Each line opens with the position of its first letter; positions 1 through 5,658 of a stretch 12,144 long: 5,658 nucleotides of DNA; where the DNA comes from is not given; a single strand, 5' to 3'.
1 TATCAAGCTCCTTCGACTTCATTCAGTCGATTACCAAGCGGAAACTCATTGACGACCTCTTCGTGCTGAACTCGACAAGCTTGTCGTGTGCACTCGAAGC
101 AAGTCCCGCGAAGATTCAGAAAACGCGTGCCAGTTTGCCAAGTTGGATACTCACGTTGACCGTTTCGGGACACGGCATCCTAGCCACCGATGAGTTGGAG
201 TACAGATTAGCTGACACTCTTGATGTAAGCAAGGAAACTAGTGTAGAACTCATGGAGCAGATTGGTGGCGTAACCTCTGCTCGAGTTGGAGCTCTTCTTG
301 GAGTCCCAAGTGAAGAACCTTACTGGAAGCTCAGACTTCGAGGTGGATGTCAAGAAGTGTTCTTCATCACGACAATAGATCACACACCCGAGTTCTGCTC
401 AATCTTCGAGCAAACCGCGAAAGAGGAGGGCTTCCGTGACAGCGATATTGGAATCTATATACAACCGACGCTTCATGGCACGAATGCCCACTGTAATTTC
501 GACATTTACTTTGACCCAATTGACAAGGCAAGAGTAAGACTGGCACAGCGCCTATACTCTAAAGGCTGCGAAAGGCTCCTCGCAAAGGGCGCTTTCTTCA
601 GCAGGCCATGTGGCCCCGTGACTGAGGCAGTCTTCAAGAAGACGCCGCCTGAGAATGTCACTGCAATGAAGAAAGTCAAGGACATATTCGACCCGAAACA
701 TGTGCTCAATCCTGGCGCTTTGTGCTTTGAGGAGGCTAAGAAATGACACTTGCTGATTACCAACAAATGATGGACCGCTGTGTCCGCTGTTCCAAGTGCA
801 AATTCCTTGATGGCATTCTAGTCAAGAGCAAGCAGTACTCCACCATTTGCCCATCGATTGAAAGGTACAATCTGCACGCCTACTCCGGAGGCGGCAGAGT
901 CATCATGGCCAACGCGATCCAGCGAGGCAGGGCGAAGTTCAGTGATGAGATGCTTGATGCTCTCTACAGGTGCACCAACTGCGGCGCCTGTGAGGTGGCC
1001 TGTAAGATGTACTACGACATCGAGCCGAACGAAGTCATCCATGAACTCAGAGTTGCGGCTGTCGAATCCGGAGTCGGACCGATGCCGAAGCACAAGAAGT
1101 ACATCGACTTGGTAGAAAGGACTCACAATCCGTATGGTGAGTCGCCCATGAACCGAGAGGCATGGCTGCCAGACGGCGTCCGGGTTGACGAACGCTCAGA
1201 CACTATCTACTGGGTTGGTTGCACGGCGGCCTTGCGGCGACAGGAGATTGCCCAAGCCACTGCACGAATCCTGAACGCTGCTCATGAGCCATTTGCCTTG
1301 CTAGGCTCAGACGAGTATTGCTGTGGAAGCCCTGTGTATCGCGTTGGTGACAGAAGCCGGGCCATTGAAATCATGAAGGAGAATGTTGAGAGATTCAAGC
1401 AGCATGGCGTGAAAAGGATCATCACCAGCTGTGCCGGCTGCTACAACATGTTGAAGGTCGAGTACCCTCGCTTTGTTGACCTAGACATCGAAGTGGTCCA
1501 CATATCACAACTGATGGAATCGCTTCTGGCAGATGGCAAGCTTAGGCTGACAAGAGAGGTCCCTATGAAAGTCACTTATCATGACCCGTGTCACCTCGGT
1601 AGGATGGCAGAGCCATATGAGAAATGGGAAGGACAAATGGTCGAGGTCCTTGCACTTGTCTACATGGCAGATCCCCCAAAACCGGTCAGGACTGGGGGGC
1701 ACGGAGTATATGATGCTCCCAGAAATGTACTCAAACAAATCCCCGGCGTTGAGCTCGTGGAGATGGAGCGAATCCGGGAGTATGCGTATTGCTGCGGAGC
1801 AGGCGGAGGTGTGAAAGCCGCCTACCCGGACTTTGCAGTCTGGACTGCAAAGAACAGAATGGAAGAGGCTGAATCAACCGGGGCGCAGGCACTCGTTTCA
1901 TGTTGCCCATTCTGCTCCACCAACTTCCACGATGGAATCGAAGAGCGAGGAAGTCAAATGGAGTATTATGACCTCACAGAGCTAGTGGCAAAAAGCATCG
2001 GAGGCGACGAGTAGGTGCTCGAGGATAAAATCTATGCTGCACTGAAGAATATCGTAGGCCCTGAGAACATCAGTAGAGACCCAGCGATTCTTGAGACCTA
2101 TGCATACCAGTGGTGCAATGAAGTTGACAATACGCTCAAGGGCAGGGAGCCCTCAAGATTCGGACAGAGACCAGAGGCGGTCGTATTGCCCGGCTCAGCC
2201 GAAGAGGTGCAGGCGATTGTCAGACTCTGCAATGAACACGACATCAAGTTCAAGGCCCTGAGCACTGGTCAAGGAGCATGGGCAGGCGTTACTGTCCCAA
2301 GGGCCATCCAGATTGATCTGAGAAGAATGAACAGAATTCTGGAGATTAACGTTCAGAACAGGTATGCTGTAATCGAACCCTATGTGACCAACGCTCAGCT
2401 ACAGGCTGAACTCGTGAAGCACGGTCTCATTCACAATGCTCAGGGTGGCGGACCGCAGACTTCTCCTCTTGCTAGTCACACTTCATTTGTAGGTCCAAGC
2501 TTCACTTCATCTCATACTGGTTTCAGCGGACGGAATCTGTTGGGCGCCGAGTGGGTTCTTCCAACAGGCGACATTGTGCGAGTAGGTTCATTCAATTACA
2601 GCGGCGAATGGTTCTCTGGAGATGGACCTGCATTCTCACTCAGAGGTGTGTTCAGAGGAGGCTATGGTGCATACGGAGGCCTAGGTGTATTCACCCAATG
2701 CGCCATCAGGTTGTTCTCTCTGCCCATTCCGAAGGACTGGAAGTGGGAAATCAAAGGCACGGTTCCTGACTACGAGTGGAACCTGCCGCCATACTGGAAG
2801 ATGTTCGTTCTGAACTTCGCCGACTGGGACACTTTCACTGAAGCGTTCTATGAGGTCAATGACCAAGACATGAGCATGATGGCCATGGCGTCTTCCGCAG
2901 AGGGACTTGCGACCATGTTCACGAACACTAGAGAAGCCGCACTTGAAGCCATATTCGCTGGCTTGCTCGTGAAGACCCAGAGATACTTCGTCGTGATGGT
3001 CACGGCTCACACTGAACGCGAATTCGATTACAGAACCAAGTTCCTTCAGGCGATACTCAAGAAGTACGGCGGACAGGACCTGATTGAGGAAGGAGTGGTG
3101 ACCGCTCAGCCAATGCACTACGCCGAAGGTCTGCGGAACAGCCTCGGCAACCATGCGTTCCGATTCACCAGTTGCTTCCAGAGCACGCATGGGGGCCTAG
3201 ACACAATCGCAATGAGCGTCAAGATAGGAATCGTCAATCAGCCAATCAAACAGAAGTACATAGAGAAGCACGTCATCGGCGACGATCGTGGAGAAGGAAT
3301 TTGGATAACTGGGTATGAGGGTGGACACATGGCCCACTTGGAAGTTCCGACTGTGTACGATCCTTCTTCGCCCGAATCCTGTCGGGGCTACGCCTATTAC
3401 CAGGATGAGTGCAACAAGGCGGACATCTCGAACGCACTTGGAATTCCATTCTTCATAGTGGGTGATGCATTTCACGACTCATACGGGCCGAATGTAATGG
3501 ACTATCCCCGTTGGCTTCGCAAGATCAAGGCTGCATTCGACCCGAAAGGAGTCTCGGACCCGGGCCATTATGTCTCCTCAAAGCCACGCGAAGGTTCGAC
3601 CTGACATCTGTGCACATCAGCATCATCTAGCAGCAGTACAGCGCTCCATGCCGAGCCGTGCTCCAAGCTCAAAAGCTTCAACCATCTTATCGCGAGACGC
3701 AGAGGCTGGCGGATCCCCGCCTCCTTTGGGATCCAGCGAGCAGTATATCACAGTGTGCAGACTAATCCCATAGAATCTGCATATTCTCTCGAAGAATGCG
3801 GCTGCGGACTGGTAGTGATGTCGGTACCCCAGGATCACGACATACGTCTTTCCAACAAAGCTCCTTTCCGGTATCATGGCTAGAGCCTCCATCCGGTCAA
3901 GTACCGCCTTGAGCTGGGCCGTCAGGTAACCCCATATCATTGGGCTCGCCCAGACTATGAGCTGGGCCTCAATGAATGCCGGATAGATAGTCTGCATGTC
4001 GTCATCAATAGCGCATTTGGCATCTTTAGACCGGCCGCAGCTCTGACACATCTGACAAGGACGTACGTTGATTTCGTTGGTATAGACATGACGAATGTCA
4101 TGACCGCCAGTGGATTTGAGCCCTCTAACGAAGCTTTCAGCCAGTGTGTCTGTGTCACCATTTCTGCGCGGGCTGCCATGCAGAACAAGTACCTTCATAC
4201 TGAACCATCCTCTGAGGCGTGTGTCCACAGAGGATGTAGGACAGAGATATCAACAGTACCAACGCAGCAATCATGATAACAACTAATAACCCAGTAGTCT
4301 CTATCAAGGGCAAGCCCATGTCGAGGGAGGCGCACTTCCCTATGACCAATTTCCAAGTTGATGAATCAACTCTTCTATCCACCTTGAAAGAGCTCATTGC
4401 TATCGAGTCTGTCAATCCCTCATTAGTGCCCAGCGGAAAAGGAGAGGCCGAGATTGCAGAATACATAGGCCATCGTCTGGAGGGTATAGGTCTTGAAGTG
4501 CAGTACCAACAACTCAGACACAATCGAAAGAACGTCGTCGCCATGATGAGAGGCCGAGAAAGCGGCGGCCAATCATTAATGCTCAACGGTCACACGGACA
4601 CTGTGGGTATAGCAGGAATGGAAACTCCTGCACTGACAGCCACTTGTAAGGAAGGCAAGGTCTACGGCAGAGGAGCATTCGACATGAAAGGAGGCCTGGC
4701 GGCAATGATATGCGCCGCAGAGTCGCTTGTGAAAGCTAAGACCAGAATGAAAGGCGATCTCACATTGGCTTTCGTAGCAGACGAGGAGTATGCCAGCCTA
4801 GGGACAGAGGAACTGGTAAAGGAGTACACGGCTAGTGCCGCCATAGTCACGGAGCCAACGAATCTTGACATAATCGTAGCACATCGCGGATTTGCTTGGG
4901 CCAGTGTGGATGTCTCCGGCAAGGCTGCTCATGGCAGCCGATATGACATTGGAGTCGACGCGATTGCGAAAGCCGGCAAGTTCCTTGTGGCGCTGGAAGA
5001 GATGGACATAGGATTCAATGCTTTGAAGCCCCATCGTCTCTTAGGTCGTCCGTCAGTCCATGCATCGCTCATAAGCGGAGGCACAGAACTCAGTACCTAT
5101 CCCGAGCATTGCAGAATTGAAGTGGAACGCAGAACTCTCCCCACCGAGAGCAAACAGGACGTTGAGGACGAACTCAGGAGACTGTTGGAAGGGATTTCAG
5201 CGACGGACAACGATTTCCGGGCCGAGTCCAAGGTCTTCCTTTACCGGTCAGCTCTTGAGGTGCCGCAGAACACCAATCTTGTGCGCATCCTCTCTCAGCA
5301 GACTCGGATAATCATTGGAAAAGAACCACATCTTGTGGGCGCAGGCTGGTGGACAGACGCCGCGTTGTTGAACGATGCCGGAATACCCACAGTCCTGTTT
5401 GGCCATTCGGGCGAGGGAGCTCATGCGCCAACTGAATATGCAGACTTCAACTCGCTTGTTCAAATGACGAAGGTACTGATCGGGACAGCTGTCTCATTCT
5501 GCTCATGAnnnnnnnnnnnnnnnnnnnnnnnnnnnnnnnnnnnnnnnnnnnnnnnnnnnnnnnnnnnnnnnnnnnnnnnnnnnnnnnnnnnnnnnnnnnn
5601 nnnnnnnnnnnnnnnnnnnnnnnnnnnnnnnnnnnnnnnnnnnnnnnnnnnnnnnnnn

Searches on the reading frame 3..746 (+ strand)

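Call 7: search_protein_families(library=pfam, proteins=[window:3-746:+], max_evalue=0.01)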
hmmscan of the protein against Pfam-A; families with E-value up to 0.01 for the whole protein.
window:3-746:+ (247 aa): 1 family
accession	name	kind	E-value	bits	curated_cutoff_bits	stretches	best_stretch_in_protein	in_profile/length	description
PF02913.24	FAD-oxidase_C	-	1.5e-05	25.3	21.2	1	212-238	220-246/248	FAD linked oxidases, C-terminal domain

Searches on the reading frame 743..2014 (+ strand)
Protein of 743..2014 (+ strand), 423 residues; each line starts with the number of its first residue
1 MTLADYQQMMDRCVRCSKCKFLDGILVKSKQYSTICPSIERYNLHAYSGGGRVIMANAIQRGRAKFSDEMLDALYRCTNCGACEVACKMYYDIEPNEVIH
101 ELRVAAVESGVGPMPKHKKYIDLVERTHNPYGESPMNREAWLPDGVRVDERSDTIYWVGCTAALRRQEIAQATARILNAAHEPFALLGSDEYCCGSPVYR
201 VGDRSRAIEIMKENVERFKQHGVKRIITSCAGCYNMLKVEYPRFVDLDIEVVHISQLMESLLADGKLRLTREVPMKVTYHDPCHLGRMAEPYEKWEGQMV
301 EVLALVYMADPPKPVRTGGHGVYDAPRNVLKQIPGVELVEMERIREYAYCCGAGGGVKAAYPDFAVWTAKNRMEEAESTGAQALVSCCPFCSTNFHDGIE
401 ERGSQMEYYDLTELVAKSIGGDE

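Call 7: search_protein_families(library=pfam, proteins=[window:743-2014:+], max_evalue=0.01)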
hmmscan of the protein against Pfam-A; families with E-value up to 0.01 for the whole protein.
window:743-2014:+ (423 aa): 4 families
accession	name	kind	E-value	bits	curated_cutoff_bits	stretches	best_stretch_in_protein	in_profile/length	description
PF02754.22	CCG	-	1.7e-36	124.6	20.6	2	156-238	3-85/85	Cysteine-rich domain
PF13183.11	Fer4_8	-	8.4e-09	36.3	27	1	10-88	2-65/68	4Fe-4S dicluster domain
PF12797.12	Fer4_2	-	0.0032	17.8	24.5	1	74-88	7-21/22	4Fe-4S binding domain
PF13534.11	Fer4_17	-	0.0041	18.1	22.2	1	36-89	12-58/61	4Fe-4S dicluster domain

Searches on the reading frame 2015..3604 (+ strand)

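Call 7: search_protein_families(library=pfam, proteins=[window:2015-3604:+], max_evalue=0.01)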
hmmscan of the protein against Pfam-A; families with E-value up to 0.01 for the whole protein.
window:2015-3604:+ (529 aa): 1 family
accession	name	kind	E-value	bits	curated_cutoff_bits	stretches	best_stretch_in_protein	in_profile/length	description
PF01565.28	FAD_binding_4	-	3.3e-23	82.4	26.4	1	53-191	1-139/139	FAD binding domain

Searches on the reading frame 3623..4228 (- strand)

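Call 7: search_protein_families(library=pfam, proteins=[window:3623-4228:-], max_evalue=0.01)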
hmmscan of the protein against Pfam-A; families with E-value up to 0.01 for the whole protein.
window:3623-4228:- (201 aa): 2 families
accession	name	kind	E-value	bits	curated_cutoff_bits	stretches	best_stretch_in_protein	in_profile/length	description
PF03358.20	FMN_red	-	5.1e-20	72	24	1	11-143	1-125/152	NADPH-dependent FMN reductase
PF02525.22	Flavodoxin_2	-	4.4e-13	49.8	27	1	11-134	1-133/198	Flavodoxin-like fold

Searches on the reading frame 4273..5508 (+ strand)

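Call 7: search_protein_families(library=pfam, proteins=[window:4273-5508:+], max_evalue=0.01)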
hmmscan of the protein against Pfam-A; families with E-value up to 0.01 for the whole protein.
window:4273-5508:+ (411 aa): 4 families
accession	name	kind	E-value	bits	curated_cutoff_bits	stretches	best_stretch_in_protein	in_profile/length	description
PF01546.33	Peptidase_M20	-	1.1e-30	107.5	24.6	1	103-405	1-203/206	Peptidase family M20/M25/M40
PF07687.19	M20_dimer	-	4.1e-17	62.5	21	1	202-307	1-101/107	Peptidase dimerisation domain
PF04389.22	Peptidase_M28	-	8.5e-11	42.4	21.3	1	87-203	1-97/193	Peptidase family M28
PF05343.19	Peptidase_M42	-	9.5e-05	22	23.2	0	125-194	123-189/292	M42 glutamyl aminopeptidase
